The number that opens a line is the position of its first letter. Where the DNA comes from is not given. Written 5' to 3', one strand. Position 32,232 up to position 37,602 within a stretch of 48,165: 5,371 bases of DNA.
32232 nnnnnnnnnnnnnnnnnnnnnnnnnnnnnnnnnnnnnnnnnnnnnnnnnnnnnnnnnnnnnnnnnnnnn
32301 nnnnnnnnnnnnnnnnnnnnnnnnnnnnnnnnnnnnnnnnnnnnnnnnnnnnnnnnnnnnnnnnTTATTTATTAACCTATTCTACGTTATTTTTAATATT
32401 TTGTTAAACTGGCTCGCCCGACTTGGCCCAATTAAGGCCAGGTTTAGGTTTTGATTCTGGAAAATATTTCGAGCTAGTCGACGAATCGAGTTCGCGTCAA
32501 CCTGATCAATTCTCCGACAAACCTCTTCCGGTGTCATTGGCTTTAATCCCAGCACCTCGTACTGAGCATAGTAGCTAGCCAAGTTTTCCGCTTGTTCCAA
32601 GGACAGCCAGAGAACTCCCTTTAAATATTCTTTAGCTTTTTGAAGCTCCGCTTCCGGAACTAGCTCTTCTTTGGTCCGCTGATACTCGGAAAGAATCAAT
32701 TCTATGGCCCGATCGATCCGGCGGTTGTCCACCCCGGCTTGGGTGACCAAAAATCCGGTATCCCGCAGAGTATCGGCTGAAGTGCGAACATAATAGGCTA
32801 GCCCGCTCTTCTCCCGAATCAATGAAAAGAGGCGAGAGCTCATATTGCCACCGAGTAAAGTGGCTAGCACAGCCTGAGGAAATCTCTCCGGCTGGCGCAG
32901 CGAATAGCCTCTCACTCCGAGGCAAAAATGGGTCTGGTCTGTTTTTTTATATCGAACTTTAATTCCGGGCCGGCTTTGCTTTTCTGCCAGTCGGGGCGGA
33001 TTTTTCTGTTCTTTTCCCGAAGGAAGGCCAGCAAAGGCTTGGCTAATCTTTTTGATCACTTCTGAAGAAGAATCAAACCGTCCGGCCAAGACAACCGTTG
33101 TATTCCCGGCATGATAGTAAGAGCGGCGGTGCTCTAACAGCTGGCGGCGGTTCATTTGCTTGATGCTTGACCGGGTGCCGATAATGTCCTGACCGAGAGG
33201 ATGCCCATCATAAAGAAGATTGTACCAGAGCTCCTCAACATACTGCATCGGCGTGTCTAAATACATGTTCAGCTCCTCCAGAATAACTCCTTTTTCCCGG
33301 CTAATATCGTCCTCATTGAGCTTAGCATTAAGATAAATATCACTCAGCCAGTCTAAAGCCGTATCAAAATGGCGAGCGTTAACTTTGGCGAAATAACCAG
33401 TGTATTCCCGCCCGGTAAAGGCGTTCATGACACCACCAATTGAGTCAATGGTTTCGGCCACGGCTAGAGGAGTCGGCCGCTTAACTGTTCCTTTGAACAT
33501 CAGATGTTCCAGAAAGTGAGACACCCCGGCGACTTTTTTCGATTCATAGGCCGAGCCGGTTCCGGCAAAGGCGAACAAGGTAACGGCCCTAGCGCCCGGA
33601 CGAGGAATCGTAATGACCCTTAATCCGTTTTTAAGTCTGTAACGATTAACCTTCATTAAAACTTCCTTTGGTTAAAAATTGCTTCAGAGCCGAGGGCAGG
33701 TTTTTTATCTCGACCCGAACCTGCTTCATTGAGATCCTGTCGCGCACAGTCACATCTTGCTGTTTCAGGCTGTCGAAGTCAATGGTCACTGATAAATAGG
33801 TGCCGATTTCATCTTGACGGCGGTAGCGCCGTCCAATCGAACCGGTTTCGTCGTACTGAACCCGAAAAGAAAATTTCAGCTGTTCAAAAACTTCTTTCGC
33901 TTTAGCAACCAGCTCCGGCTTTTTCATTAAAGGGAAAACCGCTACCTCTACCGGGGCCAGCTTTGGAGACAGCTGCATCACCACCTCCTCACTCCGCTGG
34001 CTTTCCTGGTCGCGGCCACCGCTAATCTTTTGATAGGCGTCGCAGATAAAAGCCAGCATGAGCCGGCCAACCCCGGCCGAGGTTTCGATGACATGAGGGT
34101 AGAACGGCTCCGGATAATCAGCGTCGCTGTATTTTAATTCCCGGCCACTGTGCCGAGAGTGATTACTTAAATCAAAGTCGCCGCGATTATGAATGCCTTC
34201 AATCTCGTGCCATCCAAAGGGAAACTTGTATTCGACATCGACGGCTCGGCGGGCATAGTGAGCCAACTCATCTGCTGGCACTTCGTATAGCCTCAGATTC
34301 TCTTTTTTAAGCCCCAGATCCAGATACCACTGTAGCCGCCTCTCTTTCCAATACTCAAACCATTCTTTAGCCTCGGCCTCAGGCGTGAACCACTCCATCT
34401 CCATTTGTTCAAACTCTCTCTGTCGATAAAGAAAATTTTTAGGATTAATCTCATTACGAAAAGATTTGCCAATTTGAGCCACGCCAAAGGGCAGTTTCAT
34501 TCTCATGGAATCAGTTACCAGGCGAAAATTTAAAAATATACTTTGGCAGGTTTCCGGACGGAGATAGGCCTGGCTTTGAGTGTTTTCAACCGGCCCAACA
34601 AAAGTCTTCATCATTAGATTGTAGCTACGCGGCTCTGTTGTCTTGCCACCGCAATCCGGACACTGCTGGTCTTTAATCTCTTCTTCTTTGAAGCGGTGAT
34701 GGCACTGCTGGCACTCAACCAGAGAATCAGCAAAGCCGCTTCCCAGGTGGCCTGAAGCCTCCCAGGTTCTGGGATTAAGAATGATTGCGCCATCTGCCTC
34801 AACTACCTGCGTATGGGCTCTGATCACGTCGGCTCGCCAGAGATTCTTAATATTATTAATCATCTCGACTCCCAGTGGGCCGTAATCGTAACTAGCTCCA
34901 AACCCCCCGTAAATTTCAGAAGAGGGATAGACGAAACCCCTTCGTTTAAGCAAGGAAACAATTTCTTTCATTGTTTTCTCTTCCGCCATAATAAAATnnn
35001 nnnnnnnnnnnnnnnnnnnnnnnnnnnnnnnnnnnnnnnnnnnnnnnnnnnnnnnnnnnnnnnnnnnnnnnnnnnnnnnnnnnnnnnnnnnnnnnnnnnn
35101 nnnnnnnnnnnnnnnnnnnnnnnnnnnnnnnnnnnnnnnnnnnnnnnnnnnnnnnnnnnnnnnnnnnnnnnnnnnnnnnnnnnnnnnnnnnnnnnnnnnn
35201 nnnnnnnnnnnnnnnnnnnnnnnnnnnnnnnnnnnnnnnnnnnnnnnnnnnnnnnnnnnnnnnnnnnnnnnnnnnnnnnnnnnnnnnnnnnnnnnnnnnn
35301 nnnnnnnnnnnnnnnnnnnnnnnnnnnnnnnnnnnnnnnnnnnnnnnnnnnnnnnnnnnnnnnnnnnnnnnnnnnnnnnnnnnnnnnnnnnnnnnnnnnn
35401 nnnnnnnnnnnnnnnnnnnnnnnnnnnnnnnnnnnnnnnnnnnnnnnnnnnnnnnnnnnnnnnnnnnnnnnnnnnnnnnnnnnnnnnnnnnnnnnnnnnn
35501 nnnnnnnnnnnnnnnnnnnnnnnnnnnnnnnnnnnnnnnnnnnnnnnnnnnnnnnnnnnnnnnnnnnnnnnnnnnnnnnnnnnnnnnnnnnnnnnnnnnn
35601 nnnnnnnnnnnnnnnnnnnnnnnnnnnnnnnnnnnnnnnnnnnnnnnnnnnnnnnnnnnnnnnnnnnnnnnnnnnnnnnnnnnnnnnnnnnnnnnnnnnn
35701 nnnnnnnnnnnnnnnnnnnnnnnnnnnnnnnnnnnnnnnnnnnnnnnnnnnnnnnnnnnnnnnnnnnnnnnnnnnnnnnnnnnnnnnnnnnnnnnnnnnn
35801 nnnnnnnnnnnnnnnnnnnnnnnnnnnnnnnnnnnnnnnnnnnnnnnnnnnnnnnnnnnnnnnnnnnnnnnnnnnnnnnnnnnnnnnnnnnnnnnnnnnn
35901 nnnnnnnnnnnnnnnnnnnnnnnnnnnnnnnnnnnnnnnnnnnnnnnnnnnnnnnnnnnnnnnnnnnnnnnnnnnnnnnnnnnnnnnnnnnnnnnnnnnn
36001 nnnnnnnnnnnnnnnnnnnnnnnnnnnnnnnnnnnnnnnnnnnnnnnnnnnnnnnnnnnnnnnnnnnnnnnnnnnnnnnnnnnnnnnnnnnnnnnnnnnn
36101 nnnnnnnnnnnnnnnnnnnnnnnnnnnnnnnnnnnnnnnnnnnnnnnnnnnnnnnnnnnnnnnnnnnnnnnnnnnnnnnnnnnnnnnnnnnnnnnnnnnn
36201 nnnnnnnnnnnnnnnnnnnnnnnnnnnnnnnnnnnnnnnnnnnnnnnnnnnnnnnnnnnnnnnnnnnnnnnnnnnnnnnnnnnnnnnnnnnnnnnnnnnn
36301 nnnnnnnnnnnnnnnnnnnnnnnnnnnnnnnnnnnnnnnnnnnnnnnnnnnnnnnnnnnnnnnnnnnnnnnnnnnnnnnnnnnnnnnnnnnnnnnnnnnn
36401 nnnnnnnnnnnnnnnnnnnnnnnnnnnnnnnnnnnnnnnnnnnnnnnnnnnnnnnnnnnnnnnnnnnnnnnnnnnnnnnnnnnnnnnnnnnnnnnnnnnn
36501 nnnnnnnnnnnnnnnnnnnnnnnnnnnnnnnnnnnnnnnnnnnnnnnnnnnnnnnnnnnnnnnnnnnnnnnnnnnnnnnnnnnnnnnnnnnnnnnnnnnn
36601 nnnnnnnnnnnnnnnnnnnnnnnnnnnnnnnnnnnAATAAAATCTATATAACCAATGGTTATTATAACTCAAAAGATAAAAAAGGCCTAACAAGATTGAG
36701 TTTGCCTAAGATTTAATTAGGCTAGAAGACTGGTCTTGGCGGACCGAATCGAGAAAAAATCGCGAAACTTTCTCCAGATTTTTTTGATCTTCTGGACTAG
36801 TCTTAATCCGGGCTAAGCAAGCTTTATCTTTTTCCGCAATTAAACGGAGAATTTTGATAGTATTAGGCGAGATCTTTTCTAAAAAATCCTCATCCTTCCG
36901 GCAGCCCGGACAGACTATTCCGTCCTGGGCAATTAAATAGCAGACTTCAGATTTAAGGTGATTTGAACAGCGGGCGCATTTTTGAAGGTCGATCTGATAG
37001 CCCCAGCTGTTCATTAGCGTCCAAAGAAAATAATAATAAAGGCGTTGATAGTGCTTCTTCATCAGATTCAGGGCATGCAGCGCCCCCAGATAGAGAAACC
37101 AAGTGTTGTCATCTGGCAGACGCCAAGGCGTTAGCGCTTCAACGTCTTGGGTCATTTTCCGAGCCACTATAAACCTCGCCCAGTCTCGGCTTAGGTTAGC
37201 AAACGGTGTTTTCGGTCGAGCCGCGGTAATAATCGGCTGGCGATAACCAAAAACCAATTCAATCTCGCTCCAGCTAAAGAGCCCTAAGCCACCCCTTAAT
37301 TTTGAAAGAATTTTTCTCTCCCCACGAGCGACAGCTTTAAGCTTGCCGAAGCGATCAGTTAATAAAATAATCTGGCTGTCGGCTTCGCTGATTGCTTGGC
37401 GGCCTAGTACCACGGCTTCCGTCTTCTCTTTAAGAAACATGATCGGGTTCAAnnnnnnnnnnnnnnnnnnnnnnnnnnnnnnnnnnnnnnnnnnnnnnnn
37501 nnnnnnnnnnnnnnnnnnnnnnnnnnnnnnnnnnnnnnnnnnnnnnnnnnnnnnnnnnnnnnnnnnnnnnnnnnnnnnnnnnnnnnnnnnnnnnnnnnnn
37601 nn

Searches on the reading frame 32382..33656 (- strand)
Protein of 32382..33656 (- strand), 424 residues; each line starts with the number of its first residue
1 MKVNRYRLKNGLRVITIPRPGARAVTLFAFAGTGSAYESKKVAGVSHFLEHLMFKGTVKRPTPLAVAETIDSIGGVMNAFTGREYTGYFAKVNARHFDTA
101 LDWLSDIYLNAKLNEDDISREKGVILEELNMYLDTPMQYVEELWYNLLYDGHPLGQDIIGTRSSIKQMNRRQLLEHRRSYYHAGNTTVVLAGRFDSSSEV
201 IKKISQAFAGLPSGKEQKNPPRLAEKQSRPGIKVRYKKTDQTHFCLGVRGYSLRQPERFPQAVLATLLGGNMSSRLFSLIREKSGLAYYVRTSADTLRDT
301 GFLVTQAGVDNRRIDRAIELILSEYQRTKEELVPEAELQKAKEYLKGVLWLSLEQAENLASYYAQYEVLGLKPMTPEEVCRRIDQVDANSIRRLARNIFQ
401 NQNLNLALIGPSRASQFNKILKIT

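Call 9: search_protein_families(library=pfam, proteins=[window:32382-33656:-], max_evalue=0.00001)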
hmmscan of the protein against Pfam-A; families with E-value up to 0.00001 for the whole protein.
window:32382-33656:- (424 aa): 2 families
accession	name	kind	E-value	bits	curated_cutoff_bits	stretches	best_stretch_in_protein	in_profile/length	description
PF05193.26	Peptidase_M16_C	-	1.9e-36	126.1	23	1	168-344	2-180/181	Peptidase M16 inactive domain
PF00675.25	Peptidase_M16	-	1.1e-35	123.2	22.3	1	13-161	1-148/149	Insulinase (Peptidase family M16)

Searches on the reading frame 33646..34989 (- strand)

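Call 9: search_protein_families(library=pfam, proteins=[window:33646-34989:-], max_evalue=0.00001)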
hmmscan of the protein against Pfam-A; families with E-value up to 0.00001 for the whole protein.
window:33646-34989:- (447 aa): 2 families
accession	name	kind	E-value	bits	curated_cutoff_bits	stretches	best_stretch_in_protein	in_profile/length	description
PF03129.25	HGTP_anticodon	-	6.3e-17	62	21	1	348-437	1-93/94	Anticodon binding domain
PF00587.30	tRNA-synt_2b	-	5.4e-14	53.1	29.3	1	138-314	8-175/179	tRNA synthetase class II core domain (G, H, P, S and T)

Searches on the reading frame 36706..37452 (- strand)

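Call 9: search_protein_families(library=pfam, proteins=[window:36706-37452:-], max_evalue=0.00001)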
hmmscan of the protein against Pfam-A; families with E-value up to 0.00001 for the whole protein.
window:36706-37452:- (248 aa): 2 families
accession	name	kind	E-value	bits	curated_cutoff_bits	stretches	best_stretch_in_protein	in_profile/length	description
PF02565.21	RecO_C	-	3.4e-17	63.1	22.1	1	90-236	3-147/157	Recombination protein O C terminal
PF11967.14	RecO_N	-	2.3e-10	40.8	27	1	9-66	4-61/80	Recombination protein O N terminal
